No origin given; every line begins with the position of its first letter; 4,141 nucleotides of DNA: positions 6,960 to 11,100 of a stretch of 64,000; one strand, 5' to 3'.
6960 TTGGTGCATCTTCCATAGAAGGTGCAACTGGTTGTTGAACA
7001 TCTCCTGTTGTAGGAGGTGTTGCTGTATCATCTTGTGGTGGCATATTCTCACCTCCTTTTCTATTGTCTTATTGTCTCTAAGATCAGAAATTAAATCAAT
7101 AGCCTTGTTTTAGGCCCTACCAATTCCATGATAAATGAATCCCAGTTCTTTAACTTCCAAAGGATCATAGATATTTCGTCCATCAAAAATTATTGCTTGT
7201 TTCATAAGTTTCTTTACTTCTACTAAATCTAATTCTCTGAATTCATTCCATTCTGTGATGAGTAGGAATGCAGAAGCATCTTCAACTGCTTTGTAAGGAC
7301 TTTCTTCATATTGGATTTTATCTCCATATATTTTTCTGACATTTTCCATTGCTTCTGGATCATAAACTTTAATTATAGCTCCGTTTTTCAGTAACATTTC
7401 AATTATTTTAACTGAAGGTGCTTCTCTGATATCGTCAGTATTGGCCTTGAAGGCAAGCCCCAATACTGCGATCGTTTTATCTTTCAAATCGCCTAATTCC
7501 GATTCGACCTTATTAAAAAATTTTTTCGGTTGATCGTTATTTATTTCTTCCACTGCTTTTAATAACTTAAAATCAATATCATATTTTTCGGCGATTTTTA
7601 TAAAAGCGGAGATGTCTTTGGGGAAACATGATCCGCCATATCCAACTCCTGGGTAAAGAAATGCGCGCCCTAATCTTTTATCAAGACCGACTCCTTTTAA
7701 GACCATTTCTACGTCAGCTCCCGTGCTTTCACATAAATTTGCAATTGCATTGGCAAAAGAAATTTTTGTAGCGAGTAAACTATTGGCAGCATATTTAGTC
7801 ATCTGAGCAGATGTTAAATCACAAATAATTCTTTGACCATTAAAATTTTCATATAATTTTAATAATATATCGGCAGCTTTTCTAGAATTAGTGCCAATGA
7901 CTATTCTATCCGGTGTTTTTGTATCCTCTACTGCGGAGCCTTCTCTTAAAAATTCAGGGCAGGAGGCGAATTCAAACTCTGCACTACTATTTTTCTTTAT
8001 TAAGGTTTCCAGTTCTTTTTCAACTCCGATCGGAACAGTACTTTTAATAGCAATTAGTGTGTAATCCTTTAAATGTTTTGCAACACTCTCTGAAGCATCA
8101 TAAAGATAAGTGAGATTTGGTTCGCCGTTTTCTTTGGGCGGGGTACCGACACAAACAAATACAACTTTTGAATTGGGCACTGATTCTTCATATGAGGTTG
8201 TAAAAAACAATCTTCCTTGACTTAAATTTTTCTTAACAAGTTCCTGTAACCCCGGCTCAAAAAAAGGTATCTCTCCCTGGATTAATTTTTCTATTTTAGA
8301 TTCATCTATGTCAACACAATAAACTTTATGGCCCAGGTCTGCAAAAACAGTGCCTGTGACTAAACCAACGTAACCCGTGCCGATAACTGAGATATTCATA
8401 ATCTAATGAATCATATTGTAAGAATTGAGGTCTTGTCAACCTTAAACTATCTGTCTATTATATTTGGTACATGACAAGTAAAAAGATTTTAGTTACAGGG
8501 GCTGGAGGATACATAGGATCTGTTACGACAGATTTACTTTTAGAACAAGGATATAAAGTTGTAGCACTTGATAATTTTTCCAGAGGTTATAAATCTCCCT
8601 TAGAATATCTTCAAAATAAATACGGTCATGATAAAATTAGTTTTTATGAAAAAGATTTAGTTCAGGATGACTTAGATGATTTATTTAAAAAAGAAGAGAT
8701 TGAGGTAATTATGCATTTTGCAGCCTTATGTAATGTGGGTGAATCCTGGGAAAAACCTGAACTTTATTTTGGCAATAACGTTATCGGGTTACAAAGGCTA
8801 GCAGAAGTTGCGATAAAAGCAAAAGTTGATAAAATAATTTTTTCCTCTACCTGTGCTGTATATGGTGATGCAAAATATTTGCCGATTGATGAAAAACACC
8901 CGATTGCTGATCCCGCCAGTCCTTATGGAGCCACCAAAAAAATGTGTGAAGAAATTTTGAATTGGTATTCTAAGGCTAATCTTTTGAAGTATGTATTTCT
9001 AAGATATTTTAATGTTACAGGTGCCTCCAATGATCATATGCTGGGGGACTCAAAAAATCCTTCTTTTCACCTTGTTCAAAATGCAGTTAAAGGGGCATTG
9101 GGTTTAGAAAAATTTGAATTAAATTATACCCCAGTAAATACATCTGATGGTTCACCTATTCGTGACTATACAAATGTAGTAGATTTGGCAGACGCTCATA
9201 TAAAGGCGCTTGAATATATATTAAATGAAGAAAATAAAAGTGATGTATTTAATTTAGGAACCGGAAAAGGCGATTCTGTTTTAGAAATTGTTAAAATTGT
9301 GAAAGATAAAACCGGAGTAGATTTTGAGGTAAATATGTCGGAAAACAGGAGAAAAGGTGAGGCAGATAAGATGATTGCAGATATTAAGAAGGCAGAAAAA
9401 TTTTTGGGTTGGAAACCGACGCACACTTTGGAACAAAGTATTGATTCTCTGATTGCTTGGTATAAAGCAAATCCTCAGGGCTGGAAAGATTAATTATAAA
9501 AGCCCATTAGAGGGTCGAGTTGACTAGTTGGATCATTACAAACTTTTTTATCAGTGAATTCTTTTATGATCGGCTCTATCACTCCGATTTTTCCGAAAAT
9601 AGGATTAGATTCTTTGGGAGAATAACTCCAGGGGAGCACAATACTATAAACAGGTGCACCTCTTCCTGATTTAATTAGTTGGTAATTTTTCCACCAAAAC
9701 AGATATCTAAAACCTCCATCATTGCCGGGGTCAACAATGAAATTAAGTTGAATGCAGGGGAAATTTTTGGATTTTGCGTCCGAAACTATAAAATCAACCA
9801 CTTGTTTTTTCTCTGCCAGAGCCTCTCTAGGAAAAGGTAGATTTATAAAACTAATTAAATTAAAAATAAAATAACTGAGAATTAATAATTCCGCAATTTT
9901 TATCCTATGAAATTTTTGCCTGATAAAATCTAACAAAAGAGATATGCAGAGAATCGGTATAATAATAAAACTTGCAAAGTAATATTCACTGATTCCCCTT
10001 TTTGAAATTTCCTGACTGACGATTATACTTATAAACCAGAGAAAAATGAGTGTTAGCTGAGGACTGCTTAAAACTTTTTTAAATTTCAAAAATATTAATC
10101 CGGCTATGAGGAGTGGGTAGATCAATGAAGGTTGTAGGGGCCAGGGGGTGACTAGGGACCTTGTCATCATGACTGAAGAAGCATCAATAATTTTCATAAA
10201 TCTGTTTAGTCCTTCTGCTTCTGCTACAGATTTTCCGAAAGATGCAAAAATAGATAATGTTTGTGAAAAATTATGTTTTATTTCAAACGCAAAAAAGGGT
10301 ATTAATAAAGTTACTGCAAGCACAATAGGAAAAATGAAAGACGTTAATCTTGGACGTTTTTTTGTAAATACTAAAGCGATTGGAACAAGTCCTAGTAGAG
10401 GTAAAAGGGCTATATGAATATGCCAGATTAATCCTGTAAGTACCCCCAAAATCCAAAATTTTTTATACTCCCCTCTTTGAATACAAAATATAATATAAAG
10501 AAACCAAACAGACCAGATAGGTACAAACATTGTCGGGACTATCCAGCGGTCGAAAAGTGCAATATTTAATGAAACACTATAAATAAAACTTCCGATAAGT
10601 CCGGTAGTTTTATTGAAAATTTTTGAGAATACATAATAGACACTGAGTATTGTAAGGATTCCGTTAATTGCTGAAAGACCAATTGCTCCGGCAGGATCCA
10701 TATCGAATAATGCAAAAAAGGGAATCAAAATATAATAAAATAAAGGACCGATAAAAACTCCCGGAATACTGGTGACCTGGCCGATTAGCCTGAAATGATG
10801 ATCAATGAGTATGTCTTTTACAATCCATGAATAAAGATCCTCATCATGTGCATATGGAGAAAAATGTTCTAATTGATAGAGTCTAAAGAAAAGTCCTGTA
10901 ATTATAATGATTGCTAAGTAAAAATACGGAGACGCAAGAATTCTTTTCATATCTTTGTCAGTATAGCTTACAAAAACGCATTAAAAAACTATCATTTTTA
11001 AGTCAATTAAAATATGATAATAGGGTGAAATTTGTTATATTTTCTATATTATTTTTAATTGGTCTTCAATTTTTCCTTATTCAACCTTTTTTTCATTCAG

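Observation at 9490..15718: Two unassigned polytopic families with a conserved first-loop signature ending in GP(L/F)(F/Y/W)YY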

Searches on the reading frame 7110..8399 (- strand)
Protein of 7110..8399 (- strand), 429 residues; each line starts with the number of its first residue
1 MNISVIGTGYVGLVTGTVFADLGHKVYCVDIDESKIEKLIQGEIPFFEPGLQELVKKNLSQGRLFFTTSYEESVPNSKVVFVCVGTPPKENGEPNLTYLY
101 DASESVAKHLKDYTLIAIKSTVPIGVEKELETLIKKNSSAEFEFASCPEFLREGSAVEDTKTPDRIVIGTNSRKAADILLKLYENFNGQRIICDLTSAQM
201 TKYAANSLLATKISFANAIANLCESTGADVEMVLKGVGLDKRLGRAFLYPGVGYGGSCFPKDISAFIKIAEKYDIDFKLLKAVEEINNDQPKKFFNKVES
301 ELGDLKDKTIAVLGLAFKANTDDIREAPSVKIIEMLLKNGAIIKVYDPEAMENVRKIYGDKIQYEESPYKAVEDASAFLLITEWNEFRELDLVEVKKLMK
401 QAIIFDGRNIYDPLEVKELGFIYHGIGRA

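Call 35: search_protein_families(library=pfam, proteins=[window:7110-8399:-], max_evalue=0.001)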
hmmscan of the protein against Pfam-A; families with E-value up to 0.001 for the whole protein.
window:7110-8399:- (429 aa): 6 families
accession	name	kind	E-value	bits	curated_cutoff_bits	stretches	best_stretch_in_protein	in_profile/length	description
PF03721.20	UDPG_MGDP_dh_N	-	6.7e-64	215.4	27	1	1-179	1-184/187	UDP-glucose/GDP-mannose dehydrogenase family, NAD binding domain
PF03720.21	UDPG_MGDP_dh_C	-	2.3e-36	124.7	30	1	311-413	1-103/103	UDP-glucose/GDP-mannose dehydrogenase family, UDP binding domain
PF00984.24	UDPG_MGDP_dh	-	3.2e-36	123.8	25.4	1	197-288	2-93/94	UDP-glucose/GDP-mannose dehydrogenase family, central domain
PF03446.21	NAD_binding_2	-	9.2e-07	29.4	21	1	2-137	1-110/161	NAD binding domain of 6-phosphogluconate dehydrogenase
PF00070.33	Pyr_redox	-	0.00025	21.9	22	0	3-32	2-31/82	Pyridine nucleotide-disulphide oxidoreductase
PF02737.24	3HCDH_N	-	0.00062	20.2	22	0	3-42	2-41/180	3-hydroxyacyl-CoA dehydrogenase, NAD binding domain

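Call 57: search_protein_families(library=ncbifam, proteins=[window:7110-8399:-], max_evalue=0.00001)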
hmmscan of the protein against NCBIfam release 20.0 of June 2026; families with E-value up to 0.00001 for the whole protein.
window:7110-8399:- (429 aa): 7 families
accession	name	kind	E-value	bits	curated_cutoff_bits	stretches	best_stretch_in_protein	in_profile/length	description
NF047673.2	TeichurnBiosyTuaD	equivalog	7.2e-160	532.9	700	1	2-428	3-431/439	UDP-glucose 6-dehydrogenase TuaD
TIGR03026.1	NDP-sugDHase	subfamily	7.6e-142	472.9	189.8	1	1-409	1-413/413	nucleotide sugar dehydrogenase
NF041297.1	UDPGDh_AglM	equivalog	1.1e-116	390.2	670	1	1-414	1-420/429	UDP-glucose 6-dehydrogenase AglM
NF040825.1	UDPMaNacDH_Arch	equivalog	1.2e-65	222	750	1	1-428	1-415/418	UDP-N-acetyl-D-mannosamine dehydrogenase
NF008286.0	PRK11064.1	equivalog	2.5e-55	187.7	459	1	2-397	5-409/420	UDP-N-acetyl-D-mannosamine dehydrogenase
NF011631.0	PRK15057.1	equivalog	2.2e-37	129.1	757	1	1-353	1-342/388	UDP-glucose 6-dehydrogenase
NF011729.0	PRK15182.1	equivalog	2e-13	49.9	592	1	2-360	8-368/425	Vi polysaccharide biosynthesis UDP-N-acetylglucosamine C-6 dehydrogenase TviB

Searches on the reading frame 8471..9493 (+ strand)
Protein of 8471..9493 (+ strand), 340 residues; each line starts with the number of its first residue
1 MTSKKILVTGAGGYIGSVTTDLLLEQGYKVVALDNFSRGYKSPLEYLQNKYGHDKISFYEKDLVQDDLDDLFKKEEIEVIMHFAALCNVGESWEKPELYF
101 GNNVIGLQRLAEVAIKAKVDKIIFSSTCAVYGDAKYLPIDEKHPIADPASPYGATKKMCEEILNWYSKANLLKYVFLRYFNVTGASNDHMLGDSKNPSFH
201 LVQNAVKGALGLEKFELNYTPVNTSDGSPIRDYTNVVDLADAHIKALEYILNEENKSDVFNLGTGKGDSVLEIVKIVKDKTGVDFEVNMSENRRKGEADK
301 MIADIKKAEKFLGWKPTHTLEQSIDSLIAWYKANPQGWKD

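Call 35: search_protein_families(library=pfam, proteins=[window:8471-9493:+], max_evalue=0.001)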
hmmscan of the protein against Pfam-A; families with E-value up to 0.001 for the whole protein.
window:8471-9493:+ (340 aa): 8 families
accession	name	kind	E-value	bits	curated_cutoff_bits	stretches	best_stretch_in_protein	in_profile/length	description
PF16363.11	GDP_Man_Dehyd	-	8.3e-52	177.1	27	1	7-325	1-330/332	GDP-mannose 4,6 dehydratase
PF01370.27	Epimerase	-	2.5e-50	171.6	20.9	1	6-263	1-240/240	NAD dependent epimerase/dehydratase family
PF02719.21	Polysacc_synt_2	-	1.2e-15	57.9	20.2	1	6-186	1-175/293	Polysaccharide biosynthesis protein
PF04321.23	RmlD_sub_bind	-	5.5e-13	49.1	27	1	5-280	2-230/287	RmlD substrate binding domain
PF01073.25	3Beta_HSD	-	1.2e-11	44.6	22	1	7-257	1-239/280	3-beta hydroxysteroid dehydrogenase/isomerase family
PF07993.18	NAD_binding_4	-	4.3e-09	36.3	20.1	1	8-194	1-219/258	Male sterility protein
PF05368.20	NmrA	-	4.5e-06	26.9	27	1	3-128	2-108/298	NmrA-like family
PF00106.31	adh_short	-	0.00012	22.1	26.6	1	4-68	1-64/195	short chain dehydrogenase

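Call 57: search_protein_families(library=ncbifam, proteins=[window:8471-9493:+], max_evalue=0.00001)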
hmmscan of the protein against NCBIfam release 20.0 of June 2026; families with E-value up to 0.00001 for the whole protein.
window:8471-9493:+ (340 aa): 24 families
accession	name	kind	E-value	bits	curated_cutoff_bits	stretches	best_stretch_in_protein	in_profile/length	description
TIGR01179.1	galE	equivalog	3e-96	322.1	262.3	1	5-336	1-330/332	UDP-glucose 4-epimerase GalE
NF007956.0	PRK10675.1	subfamily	4e-65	220.1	394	1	5-340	2-338/338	UDP-glucose 4-epimerase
TIGR04180.1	EDH_00030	hypoth_equivalog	1.9e-40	138.8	475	2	6-185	1-178/297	NAD-dependent 4,6-dehydratase LegB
TIGR01181.1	dTDP_gluc_dehyt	equivalog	1.2e-39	136.3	365.1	1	5-339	1-319/321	dTDP-glucose 4,6-dehydratase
TIGR02197.1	heptose_epim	equivalog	3.8e-34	118.3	274.6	1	6-333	1-315/316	ADP-glyceromanno-heptose 6-epimerase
NF011728.1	PRK15181.1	equivalog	1e-24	87.2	760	1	2-332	14-338/348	Vi polysaccharide biosynthesis UDP-N-acetylglucosaminuronic acid C-4 epimerase TviC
TIGR02622.1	CDP_4_6_dhtase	equivalog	1.4e-22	80.3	278.45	1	3-333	4-332/352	CDP-glucose 4,6-dehydratase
NF007490.0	PRK10084.1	subfamily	1.1e-17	64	649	1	5-336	2-339/361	dTDP-glucose 4,6-dehydratase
NF008872.0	PRK11908.1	equivalog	5.6e-16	58.5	294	1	4-333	2-337/349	bifunctional UDP-4-keto-pentose/UDP-xylose synthase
NF007582.0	PRK10217.1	equivalog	6.7e-16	58.3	698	1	4-339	2-339/355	dTDP-glucose 4,6-dehydratase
NF043036.1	ErythonDh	equivalog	4.6e-15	55.6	325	1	5-172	2-169/321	D-erythronate dehydrogenase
NF047922.1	GDPFucSynFcl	equivalog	9.2e-14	51.6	500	1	65-334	42-304/308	GDP-L-fucose synthase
NF042423.1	oxyalk_red_Shew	equivalog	1.5e-13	50.6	580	1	3-191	8-183/331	2-alkyl-3-oxoalkanoate reductase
TIGR01472.1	gmd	equivalog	1.9e-13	50.4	415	1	4-325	1-332/342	GDP-mannose 4,6-dehydratase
NF008360.0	PRK11150.1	equivalog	3e-13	49.7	452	1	6-278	2-251/310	ADP-glyceromanno-heptose 6-epimerase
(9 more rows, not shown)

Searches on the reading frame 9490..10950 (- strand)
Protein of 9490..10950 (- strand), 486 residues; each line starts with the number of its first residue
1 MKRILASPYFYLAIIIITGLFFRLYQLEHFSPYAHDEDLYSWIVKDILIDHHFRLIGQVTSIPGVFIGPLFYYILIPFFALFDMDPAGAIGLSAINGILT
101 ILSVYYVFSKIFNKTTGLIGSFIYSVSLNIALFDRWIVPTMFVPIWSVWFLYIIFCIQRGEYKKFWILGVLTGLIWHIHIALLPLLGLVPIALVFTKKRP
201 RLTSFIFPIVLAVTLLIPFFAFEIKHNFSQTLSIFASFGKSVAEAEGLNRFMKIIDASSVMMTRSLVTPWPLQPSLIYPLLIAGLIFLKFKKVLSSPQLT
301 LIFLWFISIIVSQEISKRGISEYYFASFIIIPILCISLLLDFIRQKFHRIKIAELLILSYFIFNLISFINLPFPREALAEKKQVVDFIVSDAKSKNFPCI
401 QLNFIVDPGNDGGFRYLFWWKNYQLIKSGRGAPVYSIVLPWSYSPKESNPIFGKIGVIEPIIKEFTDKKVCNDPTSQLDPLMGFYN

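Call 3: search_protein_families(library=pfam, proteins=[window:9490-10950:-], max_evalue=1)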
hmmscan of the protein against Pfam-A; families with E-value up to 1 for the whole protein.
window:9490-10950:- (486 aa): 2 families
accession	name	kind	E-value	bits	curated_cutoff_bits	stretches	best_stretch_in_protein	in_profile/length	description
PF13231.12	PMT_2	-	3.5e-08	34.2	26.1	1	69-217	4-152/160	Dolichyl-phosphate-mannose-protein mannosyltransferase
PF13727.12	CoA_binding_3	-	0.3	11.5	25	1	289-349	17-75/175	CoA-binding domain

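Call 4: search_protein_families(library=ncbifam, proteins=[window:9490-10950:-], max_evalue=1)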
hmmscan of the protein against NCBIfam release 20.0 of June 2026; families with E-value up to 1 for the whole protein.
window:9490-10950:- (486 aa): 1 family
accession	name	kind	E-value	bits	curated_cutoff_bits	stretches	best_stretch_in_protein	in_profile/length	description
TIGR04154.1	archaeo_STT3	subfamily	0.017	13.5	450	1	92-126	101-135/831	oligosaccharyl transferase, archaeosortase A system-associated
